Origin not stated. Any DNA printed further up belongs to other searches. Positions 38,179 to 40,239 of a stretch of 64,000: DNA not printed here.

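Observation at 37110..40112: Self-contained c-di-GMP module: orphan MshE-type ATPase with tandem MshEN receptor motifs divergently paired with a GGDEF cyclase, with no pilus or T2SS partner genes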

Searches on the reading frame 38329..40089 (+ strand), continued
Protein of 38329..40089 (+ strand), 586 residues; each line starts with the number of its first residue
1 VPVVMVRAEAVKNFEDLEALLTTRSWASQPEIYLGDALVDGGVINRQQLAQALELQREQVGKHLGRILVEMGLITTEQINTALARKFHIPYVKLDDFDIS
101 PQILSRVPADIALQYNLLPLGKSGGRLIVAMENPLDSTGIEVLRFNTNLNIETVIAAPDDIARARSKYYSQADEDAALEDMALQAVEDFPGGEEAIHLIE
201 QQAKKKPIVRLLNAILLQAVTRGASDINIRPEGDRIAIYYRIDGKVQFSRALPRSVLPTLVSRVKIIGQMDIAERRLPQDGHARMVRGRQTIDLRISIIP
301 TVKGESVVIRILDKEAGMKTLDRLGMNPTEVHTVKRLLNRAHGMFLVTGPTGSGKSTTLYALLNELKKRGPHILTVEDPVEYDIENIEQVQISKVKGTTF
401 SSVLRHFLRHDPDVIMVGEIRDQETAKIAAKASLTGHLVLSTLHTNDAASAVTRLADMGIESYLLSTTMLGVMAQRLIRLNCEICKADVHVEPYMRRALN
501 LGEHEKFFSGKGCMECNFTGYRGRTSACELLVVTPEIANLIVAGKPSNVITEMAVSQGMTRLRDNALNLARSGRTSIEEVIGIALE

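Call 9: find_encoding_contigs(protein=P0001, flank=10000, max_places=2)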
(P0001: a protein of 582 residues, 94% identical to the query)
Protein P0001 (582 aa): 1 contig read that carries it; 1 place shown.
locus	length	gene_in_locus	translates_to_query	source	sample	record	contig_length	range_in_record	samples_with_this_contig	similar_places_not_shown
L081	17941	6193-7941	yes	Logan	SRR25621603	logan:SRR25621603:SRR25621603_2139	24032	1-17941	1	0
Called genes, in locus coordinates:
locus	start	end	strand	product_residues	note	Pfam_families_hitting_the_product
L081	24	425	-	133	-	PF11127:YgaP-like_TM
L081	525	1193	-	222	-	PF00027:cNMP_binding, PF13545:HTH_Crp_2, PF00325:Crp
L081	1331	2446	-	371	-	PF18152:DAHP_snth_FXD (weak), PF00793:DAHP_synth_1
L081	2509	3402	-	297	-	PF00795:CN_hydrolase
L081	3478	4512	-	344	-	PF04371:PAD_porph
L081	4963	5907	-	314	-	PF00990:GGDEF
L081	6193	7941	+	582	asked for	PF05157:MshEN, PF00437:T2SSE, PF13191:AAA_16 (weak), PF13401:AAA_22 (faint)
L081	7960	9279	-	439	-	PF01266:DAO (faint), PF01593:Amino_oxidase, PF13450:NAD_binding_8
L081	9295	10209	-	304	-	PF00494:SQS_PSY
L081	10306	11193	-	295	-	PF00494:SQS_PSY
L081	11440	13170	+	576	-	-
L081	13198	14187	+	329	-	PF10609:ParA (faint)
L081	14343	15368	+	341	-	PF01073:3Beta_HSD, PF01370:Epimerase, PF02719:Polysacc_synt_2, PF04321:RmlD_sub_bind, PF05368:NmrA, PF07993:NAD_binding_4 (faint), PF13460:NAD_binding_10, PF16363:GDP_Man_Dehyd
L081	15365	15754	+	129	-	PF04892:VanZ-LLP1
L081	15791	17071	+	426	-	PF03721:UDPG_MGDP_dh_N, PF00984:UDPG_MGDP_dh, PF03720:UDPG_MGDP_dh_C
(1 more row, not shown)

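Call 10: find_encoding_contigs(protein=P0102, flank=10000, max_places=2)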
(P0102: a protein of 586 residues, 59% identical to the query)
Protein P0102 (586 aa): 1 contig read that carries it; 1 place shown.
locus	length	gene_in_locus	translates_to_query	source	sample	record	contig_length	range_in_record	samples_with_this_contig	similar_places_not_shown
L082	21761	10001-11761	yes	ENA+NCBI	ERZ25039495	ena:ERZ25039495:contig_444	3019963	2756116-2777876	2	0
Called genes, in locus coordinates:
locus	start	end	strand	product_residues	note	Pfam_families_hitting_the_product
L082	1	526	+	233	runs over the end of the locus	PF01128:IspD, PF12804:NTP_transf_3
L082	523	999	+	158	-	PF02542:YgbB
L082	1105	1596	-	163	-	PF04314:LpqE-like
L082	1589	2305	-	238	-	PF00578:AhpC-TSA (weak), PF02630:SCO1-SenC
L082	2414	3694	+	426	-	PF25323:6TM_PilS, PF02518:HATPase_c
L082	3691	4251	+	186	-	PF00072:Response_reg, PF02954:HTH_8, PF13556:HTH_30 (weak)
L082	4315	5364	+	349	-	PF01142:TruD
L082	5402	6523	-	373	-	PF18152:DAHP_snth_FXD (weak), PF00793:DAHP_synth_1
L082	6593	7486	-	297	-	PF00795:CN_hydrolase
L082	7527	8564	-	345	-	PF04371:PAD_porph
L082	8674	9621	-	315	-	PF00990:GGDEF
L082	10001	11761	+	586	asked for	PF05157:MshEN, PF00437:T2SSE, PF13191:AAA_16 (faint)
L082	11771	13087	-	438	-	PF00890:FAD_binding_2 (faint), PF01266:DAO (weak), PF01593:Amino_oxidase, PF03486:HI0933_like (faint), PF07992:Pyr_redox_2 (weak), PF12831:FAD_oxidored (faint), PF13450:NAD_binding_8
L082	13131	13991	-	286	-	PF00494:SQS_PSY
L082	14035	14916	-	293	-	PF00494:SQS_PSY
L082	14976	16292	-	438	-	PF02646:RmuC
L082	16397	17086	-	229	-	PF00702:Hydrolase, PF12710:HAD, PF13419:HAD_2, PF13242:Hydrolase_like (weak)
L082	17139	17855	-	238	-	PF02353:CMAS (weak), PF01209:Ubie_methyltran, PF06325:PrmA, PF13489:Methyltransf_23, PF13847:Methyltransf_31, PF08241:Methyltransf_11, PF08242:Methyltransf_12, PF13649:Methyltransf_25, +2 more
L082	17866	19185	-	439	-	PF01979:Amidohydro_1, PF07969:Amidohydro_3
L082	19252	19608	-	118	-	PF00691:OmpA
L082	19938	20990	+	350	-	PF01008:IF-2B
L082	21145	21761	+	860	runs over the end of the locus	PF00521:DNA_topoisoIV, PF03989:DNA_gyraseA_C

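Call 17: search_solved_structures(query=window:38329-40089:+, max_evalue=0.00001, show_alignments=0)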
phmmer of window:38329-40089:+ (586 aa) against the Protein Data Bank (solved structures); distinct sequences matched with E-value up to 0.00001: 43.
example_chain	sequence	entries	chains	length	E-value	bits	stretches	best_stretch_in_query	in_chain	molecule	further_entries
6f8l_G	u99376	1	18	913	1.5e-140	472.8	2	48-584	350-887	Type IV pilus assembly protein PilF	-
5zfr_A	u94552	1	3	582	4.2e-127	428.4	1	33-584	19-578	Type IV pilus biogenesis ATPase PilB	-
5tsg_B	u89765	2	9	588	4.3e-126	425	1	33-584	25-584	Type IV pilus biogenesis ATPase PilB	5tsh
6olj_C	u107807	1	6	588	5.5e-126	424.7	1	33-584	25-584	Type IV pilus biogenesis ATPase PilB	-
3jc8_Ba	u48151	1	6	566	5.6e-118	398.2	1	34-582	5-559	Type IV-A pilus assembly ATPase PilB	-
4pht_A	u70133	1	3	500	5e-105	355.5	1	169-584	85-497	General secretory pathway protein E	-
5oiu_A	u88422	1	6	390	6.2e-104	351.9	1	211-584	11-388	Type IV pilus assembly protein PilF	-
5it5_F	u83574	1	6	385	8e-104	351.5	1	212-584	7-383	ATP binding motif-containing protein PilF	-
6ejf_A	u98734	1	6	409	9.9e-104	351.2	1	212-584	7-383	Type IV pilus assembly protein PilF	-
1p9r_A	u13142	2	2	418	2.9e-102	346.4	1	184-581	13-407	General secretion pathway protein E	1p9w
4kss_A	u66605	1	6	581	8.5e-102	344.8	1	187-584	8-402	Type II secretion system protein E, hemolysin-coregulated protein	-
4ksr_A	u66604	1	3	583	8.6e-102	344.8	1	187-584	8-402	Type II secretion system protein E, Hemolysin-coregulated protein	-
8dze_A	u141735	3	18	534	2.3e-34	122.3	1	207-551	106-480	BfpD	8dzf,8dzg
2ewv_A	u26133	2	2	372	2.8e-34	122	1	201-478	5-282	twitching motility protein PilT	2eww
2gsz_A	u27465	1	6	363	2.5e-33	118.9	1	214-478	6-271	twitching motility protein PilT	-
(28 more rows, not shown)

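Call 48: search_protein_families(library=ncbifam, proteins=[L026:8580-9728:-], max_evalue=0.00001)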
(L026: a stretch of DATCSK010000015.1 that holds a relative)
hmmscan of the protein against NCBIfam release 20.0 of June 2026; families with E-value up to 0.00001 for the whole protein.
L026:8580-9728:- (382 aa): 18 families
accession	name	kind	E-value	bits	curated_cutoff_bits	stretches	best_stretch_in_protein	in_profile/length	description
TIGR01420.1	pilT_fam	subfamily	4.2e-134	447.1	319.1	1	3-342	2-342/343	PilT/PilU family type 4a pilus ATPase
TIGR02525.1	plasmid_TraJ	equivalog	5.9e-50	170.3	368.3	1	84-336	110-365/372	plasmid transfer ATPase TraJ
TIGR02524.1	dot_icm_DotB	equivalog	2.2e-43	148.8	463.3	1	7-328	10-344/358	Dot/Icm type IV secretion system ATPase DotB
NF041000.1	ATPase_ComGA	equivalog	2e-36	125.3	300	1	115-270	120-266/267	competence type IV pilus ATPase ComGA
TIGR02533.1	type_II_gspE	equivalog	3.7e-34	118.2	630.25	1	114-271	234-381/486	type II secretion system ATPase GspE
TIGR02538.1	type_IV_pilB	equivalog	2.1e-32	112.5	675.65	1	114-242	307-431/564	type IV-A pilus assembly ATPase PilB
NF007755.0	PRK10436.1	equivalog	7.9e-30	103.9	617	1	81-243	171-335/465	type II secretion system protein GspE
NF053534.1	T4PilAsmATPsTfpB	equivalog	2.8e-26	92.1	850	1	116-242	329-451/584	type IV pilus assembly ATPase TfpB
TIGR02782.1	TrbB_P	equivalog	7.7e-20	71.4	304.55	1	114-246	128-258/303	P-type conjugative transfer ATPase TrbB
TIGR02788.1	VirB11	equivalog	2.6e-19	69.4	249.95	1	114-247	136-269/308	P-type DNA transfer ATPase VirB11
NF010469.0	PRK13894.1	subfamily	4.2e-16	59.2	508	1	114-242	141-266/320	conjugal transfer ATPase TrbB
TIGR03819.1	heli_sec_ATPase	hypoth_equivalog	6e-16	58.5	373.15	1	113-237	169-294/340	TadA family conjugal transfer-associated ATPase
NF058587.1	archaellum_moto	equivalog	4.1e-14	52.2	550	1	126-240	278-393/527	archaellum flagellar ATPase motor FlaI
NF010425.0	PRK13851.1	equivalog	5.9e-13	48.4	461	1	107-242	147-282/344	type IV secretion system protein VirB11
NF010407.0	PRK13833.1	subfamily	3.6e-12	46.3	499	1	114-246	136-265/323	conjugal transfer protein TrbB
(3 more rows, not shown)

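Call 72: search_protein_families(library=pfam, proteins=[L009:7742-10540:-, L009:10697-11032:-, L009:11157-11936:-, L009:12237-12770:+, L009:12807-13340:-, L009:13492-15144:+, L009:15258-16058:+, L009:16158-16814:+, L009:16823-17692:-], max_evalue=0.0001)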
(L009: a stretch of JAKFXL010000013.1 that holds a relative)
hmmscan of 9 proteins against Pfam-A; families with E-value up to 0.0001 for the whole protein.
L009:7742-10540:- (932 aa): 2 families
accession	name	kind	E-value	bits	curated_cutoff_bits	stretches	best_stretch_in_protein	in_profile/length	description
PF00330.25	Aconitase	-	8.8e-162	539.7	28.7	1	74-601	4-463/463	Aconitase family (aconitate hydratase)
PF00694.25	Aconitase_C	-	1.9e-40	138.7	22.8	1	731-858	3-130/131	Aconitase C-terminal domain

L009:10697-11032:- (111 aa): 0 families

L009:11157-11936:- (259 aa): 1 family
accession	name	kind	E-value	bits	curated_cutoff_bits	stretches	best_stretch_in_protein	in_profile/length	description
PF04338.18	DUF481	-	1.3e-33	117.2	21.1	1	44-258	2-210/210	Protein of unknown function, DUF481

L009:12237-12770:+ (177 aa): 2 families
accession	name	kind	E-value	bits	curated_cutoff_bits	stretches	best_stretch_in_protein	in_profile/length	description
PF07452.17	CHRD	-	1.1e-27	97.6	24.1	1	29-142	1-117/117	CHRD domain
PF07589.16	PEP-CTERM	-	2.6e-05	24.6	20.7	1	146-167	1-22/24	PEP-CTERM motif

L009:12807-13340:- (177 aa): 3 families
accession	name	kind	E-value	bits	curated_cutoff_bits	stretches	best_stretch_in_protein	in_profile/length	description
PF00583.31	Acetyltransf_1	-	2e-11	44.6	20.7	1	57-141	27-116/116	Acetyltransferase (GNAT) family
PF13673.13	Acetyltransf_10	-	2.3e-10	41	23.6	1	46-147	17-113/128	Acetyltransferase (GNAT) domain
PF13508.13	Acetyltransf_7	-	1.8e-09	38.3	27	1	71-142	14-83/84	Acetyltransferase (GNAT) domain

L009:13492-15144:+ (550 aa): 7 families
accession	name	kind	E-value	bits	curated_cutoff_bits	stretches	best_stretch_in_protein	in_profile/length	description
PF21688.3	FAD-depend_C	-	3.4e-84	282.4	27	1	295-491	1-197/197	FAD-dependent protein, C-terminal domain-like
PF01266.30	DAO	-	8.1e-10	39.2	27.9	1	217-293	150-231/353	FAD dependent oxidoreductase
PF07992.20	Pyr_redox_2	-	9.8e-08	32.2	26.1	1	107-279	4-113/291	Pyridine nucleotide-disulphide oxidoreductase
PF01134.28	GIDA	-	1.9e-06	27.6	22.1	0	236-275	115-150/391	Glucose inhibited division protein A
PF03486.20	HI0933_like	-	7.2e-06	26.1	50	0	107-140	4-37/244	HI0933-like protein Rossmann domain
PF01494.25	FAD_binding_3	-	5.2e-05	23.1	22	0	107-140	5-38/349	FAD binding domain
PF13738.12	Pyr_redox_3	-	7.7e-05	22.5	30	0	107-138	1-33/305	Pyridine nucleotide-disulphide oxidoreductase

L009:15258-16058:+ (266 aa): 2 families
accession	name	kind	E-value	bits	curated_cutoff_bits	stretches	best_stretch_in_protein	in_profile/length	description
PF00588.24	SpoU_methylase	-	2e-37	128.9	29.7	1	120-255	3-142/142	SpoU rRNA Methylase family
PF22435.1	MRM3-like_sub_bind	-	9.3e-09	36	27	1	16-105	1-84/84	MRM3-like substrate binding domain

L009:16158-16814:+ (218 aa): 1 family
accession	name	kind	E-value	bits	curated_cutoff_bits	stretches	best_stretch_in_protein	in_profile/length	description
PF13548.11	DUF4126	-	3.8e-57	193.3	27.5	1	7-178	1-174/175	Domain of unknown function (DUF4126)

L009:16823-17692:- (289 aa): 1 family
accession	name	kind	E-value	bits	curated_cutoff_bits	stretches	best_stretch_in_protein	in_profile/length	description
PF00437.27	T2SSE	-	5.3e-98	328.5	24.9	1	2-281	108-370/370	Type II/IV secretion system protein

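Call 73: find_encoding_contigs(protein=P0073, flank=10000, max_places=1)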
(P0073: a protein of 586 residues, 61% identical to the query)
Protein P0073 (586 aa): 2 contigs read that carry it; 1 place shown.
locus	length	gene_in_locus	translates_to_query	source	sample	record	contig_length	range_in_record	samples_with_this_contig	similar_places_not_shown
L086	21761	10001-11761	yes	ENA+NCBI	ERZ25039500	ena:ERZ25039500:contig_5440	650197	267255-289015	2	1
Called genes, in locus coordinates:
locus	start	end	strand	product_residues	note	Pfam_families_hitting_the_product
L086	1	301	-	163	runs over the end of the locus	PF04314:LpqE-like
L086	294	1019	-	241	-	PF00578:AhpC-TSA, PF02630:SCO1-SenC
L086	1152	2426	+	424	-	PF25323:6TM_PilS, PF00512:HisKA (weak), PF02518:HATPase_c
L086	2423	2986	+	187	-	PF00072:Response_reg, PF02954:HTH_8, PF13556:HTH_30 (weak)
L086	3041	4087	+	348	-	PF01142:TruD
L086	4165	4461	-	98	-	PF07238:PilZ (weak)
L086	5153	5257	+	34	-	-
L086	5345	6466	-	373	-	PF18152:DAHP_snth_FXD (faint), PF00793:DAHP_synth_1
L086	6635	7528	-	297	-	PF00795:CN_hydrolase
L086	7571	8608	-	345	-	PF04371:PAD_porph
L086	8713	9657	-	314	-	PF00990:GGDEF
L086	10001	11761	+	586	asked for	PF05157:MshEN, PF00437:T2SSE, PF13191:AAA_16 (weak)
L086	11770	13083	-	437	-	PF00890:FAD_binding_2 (weak), PF01134:GIDA (faint), PF01266:DAO (weak), PF01593:Amino_oxidase, PF03486:HI0933_like (faint), PF07992:Pyr_redox_2 (weak), PF12831:FAD_oxidored (weak), PF13450:NAD_binding_8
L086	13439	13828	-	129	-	-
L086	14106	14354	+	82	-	-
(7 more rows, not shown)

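Call 74: find_encoding_contigs(protein=P0103, flank=10000, max_places=1)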
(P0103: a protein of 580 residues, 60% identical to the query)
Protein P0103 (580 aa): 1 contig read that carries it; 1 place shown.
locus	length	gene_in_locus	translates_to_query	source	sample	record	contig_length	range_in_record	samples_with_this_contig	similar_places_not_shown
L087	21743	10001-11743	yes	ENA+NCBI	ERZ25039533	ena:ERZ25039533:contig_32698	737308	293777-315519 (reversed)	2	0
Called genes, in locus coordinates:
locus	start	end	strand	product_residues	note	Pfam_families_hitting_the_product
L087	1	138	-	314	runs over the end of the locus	PF13145:Rotamase_2, PF13616:Rotamase_3, PF00639:Rotamase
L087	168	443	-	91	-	PF01722:BolA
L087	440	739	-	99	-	PF03795:YCII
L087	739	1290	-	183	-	PF04279:IspA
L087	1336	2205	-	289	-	-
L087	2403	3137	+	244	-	-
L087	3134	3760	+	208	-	PF01300:Sua5_yciO_yrdC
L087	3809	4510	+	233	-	PF02163:Peptidase_M50 (weak)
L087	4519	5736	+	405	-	PF00579:tRNA-synt_1b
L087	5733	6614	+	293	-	PF02616:SMC_ScpA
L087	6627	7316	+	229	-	PF04079:SMC_ScpB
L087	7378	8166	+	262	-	PF01479:S4, PF00849:PseudoU_synth_2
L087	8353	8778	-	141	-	-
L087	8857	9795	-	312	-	PF00990:GGDEF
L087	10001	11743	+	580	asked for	PF05157:MshEN, PF00437:T2SSE, PF13191:AAA_16 (weak), PF13401:AAA_22 (weak)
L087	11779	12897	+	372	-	PF13899:Thioredoxin_7, PF13098:Thioredoxin_2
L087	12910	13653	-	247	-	PF00106:adh_short, PF08659:KR (weak), PF13561:adh_short_C2, PF23441:SDR (weak)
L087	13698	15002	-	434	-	PF00890:FAD_binding_2 (weak), PF01134:GIDA (weak), PF01266:DAO (weak), PF01593:Amino_oxidase, PF03486:HI0933_like (faint), PF07992:Pyr_redox_2 (weak), PF12831:FAD_oxidored, PF13450:NAD_binding_8, +1 more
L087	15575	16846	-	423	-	PF02646:RmuC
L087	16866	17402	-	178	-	PF00702:Hydrolase, PF12710:HAD (weak), PF13419:HAD_2, PF13242:Hydrolase_like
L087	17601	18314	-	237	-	PF01209:Ubie_methyltran (weak), PF02353:CMAS (weak), PF13489:Methyltransf_23, PF08003:Methyltransf_9 (weak), PF13847:Methyltransf_31, PF08241:Methyltransf_11, PF08242:Methyltransf_12, PF13649:Methyltransf_25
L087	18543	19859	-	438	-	PF01979:Amidohydro_1, PF07969:Amidohydro_3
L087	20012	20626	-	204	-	PF00691:OmpA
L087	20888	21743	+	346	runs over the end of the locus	PF01008:IF-2B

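Call 75: find_encoding_contigs(protein=P0005, flank=10000, max_places=1)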
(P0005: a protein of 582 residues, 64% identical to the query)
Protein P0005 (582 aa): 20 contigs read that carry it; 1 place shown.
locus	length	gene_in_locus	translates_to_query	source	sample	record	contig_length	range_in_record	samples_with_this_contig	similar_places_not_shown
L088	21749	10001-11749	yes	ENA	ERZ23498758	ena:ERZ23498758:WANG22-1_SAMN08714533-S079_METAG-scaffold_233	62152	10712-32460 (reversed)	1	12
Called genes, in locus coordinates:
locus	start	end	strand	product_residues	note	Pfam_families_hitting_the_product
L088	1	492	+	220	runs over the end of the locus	-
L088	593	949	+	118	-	-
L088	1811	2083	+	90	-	-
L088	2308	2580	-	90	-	PF09630:DUF2024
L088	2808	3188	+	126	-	PF07238:PilZ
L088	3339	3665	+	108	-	-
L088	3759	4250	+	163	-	PF00731:AIRC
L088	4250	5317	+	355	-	PF02222:ATP-grasp, PF17769:PurK_C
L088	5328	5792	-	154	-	PF01475:FUR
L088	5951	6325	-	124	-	PF11127:YgaP-like_TM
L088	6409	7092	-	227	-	PF00027:cNMP_binding, PF13545:HTH_Crp_2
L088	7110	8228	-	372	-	PF18152:DAHP_snth_FXD (faint), PF00793:DAHP_synth_1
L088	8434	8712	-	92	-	-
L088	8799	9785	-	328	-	PF00990:GGDEF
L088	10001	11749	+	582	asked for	PF13401:AAA_22 (faint), PF05157:MshEN, PF00437:T2SSE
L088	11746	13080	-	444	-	PF01266:DAO (weak), PF01593:Amino_oxidase, PF03486:HI0933_like (faint), PF07992:Pyr_redox_2 (weak), PF13450:NAD_binding_8, PF13738:Pyr_redox_3 (faint)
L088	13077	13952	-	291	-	PF00494:SQS_PSY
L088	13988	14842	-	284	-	PF00494:SQS_PSY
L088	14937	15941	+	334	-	PF01073:3Beta_HSD, PF01370:Epimerase, PF02719:Polysacc_synt_2, PF04321:RmlD_sub_bind, PF05368:NmrA, PF16363:GDP_Man_Dehyd, PF07993:NAD_binding_4 (weak), PF13460:NAD_binding_10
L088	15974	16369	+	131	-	PF04892:VanZ-LLP1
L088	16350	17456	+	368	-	PF01370:Epimerase, PF04321:RmlD_sub_bind, PF16363:GDP_Man_Dehyd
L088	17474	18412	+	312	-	PF01370:Epimerase, PF04321:RmlD_sub_bind, PF16363:GDP_Man_Dehyd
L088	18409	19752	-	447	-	PF02646:RmuC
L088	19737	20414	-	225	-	PF00702:Hydrolase, PF12710:HAD (weak), PF13419:HAD_2, PF13242:Hydrolase_like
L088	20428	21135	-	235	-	PF01209:Ubie_methyltran, PF02353:CMAS, PF06325:PrmA (weak), PF13489:Methyltransf_23, PF13847:Methyltransf_31, PF08241:Methyltransf_11, PF08242:Methyltransf_12, PF13649:Methyltransf_25, +2 more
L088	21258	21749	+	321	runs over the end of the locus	PF22882:GT-D-like (faint)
